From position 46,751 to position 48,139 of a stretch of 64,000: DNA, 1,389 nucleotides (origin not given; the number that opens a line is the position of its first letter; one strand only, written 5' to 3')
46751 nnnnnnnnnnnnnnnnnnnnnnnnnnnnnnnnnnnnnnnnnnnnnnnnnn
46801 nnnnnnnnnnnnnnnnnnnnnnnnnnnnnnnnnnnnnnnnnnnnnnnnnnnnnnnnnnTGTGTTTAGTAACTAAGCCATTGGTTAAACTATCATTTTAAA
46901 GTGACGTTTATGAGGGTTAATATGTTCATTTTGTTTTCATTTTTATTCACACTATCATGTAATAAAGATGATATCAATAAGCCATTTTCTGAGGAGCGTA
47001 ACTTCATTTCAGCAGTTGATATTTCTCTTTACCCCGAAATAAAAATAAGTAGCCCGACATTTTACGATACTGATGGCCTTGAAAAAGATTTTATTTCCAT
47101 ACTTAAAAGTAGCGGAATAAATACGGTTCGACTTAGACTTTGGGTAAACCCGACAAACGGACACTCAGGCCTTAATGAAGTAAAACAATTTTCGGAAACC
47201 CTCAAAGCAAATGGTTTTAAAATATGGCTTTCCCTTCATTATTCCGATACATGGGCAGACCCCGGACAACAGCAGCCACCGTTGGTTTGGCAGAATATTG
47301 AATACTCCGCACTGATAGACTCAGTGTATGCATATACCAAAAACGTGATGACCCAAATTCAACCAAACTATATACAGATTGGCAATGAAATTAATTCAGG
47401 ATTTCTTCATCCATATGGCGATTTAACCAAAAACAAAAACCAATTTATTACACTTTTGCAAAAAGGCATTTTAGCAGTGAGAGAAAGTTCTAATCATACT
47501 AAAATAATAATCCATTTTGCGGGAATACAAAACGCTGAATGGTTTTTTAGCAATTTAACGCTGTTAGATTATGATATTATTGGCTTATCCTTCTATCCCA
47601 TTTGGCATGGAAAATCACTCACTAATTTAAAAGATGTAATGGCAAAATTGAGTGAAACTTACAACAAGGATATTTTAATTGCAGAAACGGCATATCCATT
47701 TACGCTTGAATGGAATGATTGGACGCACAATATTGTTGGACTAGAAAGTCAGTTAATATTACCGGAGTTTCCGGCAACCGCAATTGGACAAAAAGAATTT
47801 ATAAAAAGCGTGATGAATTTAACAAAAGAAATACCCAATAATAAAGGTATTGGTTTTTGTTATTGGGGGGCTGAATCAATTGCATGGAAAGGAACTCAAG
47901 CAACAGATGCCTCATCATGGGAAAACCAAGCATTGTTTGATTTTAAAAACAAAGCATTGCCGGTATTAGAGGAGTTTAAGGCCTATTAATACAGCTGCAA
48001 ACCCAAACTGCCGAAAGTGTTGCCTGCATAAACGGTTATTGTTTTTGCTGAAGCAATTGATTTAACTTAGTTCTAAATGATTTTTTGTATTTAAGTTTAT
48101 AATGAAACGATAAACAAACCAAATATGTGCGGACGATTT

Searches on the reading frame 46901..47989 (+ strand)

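Call 62: search_protein_families(library=pfam, proteins=[window:46901-47989:+], max_evalue=0.00001)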
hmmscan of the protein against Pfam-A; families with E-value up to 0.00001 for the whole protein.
window:46901-47989:+ (362 aa): 1 family
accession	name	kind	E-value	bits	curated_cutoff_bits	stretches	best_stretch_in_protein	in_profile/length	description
PF07745.19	Glyco_hydro_53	-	2.9e-91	306.4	24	1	38-359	3-340/340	Glycosyl hydrolase family 53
